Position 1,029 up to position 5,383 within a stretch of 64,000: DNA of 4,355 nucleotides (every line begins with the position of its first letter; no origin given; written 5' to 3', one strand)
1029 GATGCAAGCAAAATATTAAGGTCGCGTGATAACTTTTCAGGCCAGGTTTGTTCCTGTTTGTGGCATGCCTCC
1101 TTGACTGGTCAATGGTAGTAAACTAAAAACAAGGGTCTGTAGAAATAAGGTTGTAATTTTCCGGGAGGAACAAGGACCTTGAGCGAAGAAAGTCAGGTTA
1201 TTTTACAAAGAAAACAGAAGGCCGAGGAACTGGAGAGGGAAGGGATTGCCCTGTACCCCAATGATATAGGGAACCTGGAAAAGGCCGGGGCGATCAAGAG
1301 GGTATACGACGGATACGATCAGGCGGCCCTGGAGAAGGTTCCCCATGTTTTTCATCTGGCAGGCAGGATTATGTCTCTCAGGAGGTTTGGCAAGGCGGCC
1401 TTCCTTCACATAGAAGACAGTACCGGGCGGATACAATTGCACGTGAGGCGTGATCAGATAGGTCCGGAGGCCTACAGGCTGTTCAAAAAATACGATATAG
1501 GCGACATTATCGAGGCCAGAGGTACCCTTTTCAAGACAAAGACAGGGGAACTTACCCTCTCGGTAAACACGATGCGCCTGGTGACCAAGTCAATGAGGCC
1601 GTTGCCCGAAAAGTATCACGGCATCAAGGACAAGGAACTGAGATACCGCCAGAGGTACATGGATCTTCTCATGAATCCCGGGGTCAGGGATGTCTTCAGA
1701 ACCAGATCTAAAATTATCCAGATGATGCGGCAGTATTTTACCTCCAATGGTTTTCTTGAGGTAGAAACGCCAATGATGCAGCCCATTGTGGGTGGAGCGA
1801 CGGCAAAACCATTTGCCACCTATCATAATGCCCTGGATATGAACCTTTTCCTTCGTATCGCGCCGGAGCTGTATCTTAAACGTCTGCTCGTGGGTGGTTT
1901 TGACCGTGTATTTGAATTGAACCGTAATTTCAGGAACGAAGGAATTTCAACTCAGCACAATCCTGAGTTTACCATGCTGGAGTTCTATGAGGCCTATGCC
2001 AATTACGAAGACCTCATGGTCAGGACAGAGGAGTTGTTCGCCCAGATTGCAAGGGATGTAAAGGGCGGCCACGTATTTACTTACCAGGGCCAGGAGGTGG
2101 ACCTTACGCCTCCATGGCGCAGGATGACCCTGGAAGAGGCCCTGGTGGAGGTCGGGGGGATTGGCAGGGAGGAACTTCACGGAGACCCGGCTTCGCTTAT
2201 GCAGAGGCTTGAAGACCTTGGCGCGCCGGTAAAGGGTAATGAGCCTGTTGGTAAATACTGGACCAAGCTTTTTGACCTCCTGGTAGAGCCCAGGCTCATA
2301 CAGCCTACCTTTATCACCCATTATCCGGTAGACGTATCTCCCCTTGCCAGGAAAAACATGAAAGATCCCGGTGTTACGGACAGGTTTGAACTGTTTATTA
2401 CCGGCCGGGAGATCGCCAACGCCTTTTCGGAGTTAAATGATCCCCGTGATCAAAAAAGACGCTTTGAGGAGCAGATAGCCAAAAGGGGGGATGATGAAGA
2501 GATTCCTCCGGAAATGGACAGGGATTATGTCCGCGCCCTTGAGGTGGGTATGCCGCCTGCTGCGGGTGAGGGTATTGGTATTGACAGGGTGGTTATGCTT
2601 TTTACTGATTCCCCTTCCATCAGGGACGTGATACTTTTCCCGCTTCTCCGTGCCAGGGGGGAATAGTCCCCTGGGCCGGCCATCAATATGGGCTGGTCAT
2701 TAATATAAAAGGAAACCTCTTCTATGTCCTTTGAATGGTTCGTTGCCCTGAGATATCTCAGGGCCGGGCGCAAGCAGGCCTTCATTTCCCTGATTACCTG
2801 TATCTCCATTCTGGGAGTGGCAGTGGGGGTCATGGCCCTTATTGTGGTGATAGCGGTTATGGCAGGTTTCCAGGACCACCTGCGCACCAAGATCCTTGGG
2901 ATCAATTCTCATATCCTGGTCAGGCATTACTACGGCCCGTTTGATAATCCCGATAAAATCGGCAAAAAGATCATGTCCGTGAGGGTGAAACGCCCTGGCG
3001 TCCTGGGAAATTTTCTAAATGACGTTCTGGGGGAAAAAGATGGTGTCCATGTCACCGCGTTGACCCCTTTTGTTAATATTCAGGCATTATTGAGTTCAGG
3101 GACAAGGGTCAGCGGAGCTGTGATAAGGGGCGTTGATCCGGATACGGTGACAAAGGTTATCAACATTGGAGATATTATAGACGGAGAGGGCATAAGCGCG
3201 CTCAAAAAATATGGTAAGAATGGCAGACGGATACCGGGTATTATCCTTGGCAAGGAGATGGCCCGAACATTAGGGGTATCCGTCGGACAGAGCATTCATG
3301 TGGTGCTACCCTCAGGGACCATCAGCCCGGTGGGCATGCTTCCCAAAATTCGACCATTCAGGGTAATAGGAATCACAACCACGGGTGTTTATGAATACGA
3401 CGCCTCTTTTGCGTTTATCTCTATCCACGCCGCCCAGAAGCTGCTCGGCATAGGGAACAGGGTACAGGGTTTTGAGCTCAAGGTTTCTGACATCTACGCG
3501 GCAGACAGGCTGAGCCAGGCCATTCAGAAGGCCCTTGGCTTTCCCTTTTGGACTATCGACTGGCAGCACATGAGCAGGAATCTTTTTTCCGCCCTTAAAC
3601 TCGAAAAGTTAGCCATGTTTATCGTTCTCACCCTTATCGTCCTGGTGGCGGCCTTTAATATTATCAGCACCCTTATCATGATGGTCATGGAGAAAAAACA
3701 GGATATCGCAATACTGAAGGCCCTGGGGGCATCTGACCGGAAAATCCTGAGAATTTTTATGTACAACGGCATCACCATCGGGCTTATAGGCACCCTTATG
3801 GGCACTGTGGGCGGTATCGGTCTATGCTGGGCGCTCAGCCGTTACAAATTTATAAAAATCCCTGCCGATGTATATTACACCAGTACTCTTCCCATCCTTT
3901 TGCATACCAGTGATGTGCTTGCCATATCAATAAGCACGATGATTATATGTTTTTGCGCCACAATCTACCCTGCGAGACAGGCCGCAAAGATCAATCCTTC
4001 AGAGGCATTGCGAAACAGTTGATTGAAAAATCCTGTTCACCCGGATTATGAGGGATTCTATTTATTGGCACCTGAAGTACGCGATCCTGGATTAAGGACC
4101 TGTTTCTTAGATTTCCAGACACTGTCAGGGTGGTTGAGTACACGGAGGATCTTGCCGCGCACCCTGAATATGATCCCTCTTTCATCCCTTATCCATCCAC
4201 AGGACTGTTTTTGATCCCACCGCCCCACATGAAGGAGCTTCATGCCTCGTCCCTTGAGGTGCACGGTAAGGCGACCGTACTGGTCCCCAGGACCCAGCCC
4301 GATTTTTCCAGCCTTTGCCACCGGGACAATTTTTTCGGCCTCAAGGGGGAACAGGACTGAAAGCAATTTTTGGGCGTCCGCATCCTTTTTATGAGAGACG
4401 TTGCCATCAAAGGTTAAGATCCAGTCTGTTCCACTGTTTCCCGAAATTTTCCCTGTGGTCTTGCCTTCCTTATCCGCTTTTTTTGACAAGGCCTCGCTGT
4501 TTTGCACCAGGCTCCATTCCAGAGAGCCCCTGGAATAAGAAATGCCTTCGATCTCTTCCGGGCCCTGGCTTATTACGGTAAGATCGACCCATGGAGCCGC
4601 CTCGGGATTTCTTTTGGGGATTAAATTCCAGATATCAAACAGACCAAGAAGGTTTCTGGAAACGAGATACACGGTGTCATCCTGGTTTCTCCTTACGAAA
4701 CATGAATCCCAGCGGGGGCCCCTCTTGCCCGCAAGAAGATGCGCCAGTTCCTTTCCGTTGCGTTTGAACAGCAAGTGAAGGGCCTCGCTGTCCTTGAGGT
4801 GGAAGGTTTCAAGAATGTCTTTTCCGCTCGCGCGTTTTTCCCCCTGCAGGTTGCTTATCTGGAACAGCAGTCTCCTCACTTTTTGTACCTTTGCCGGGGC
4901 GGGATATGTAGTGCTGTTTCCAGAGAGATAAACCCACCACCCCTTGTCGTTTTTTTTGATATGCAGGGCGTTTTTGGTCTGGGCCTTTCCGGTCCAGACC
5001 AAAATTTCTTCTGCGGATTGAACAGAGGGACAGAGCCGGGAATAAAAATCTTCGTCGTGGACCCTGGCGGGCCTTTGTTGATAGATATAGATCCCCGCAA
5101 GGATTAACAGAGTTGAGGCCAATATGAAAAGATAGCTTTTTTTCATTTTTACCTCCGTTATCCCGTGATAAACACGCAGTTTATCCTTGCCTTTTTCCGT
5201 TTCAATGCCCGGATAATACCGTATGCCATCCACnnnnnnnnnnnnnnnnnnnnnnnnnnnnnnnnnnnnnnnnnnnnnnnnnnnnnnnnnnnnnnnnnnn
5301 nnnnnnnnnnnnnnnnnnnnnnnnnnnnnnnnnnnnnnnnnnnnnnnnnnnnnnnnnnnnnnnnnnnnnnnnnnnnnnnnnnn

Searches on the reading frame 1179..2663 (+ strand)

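Call 74: search_protein_families(library=pfam, proteins=[window:1179-2663:+], max_evalue=0.00001)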
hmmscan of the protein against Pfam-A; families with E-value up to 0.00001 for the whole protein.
window:1179-2663:+ (495 aa): 2 families
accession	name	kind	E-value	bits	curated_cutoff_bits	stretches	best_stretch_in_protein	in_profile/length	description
PF00152.25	tRNA-synt_2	-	4.1e-91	305.7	25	1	151-489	1-306/308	tRNA synthetases class II (D, K and N)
PF01336.31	tRNA_anti-codon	-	1.8e-15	57.1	27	1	60-134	3-74/75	OB-fold nucleic acid binding domain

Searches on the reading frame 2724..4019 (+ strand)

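Call 74: search_protein_families(library=pfam, proteins=[window:2724-4019:+], max_evalue=0.00001)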
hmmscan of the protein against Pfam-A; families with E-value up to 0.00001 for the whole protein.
window:2724-4019:+ (432 aa): 2 families
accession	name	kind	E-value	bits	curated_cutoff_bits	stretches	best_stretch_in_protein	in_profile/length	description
PF02687.27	FtsX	-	1.3e-21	77.3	25.5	1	300-425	2-120/120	FtsX-like permease C-terminal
PF12704.14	MacB_PCD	-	3.6e-16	60.5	27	1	25-269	1-206/207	MacB-like periplasmic core domain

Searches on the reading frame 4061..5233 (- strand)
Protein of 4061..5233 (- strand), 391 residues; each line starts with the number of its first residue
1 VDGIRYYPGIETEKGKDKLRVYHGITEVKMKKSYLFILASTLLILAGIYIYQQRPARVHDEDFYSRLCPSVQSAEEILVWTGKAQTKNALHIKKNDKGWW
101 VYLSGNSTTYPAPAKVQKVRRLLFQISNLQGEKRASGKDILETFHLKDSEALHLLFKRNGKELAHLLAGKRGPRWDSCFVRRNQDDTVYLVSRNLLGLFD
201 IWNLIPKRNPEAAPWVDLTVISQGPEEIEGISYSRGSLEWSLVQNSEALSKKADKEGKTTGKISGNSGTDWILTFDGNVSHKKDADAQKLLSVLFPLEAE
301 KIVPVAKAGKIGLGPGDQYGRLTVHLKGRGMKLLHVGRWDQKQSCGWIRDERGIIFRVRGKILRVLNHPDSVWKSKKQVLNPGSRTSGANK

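Call 74: search_protein_families(library=pfam, proteins=[window:4061-5233:-], max_evalue=0.00001)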
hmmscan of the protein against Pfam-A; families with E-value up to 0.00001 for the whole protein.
window:4061-5233:- (391 aa): 1 family
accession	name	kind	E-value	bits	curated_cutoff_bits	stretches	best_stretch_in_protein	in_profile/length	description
PF14238.11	DUF4340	-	1.2e-11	45.6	25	1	111-257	8-144/183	Domain of unknown function (DUF4340)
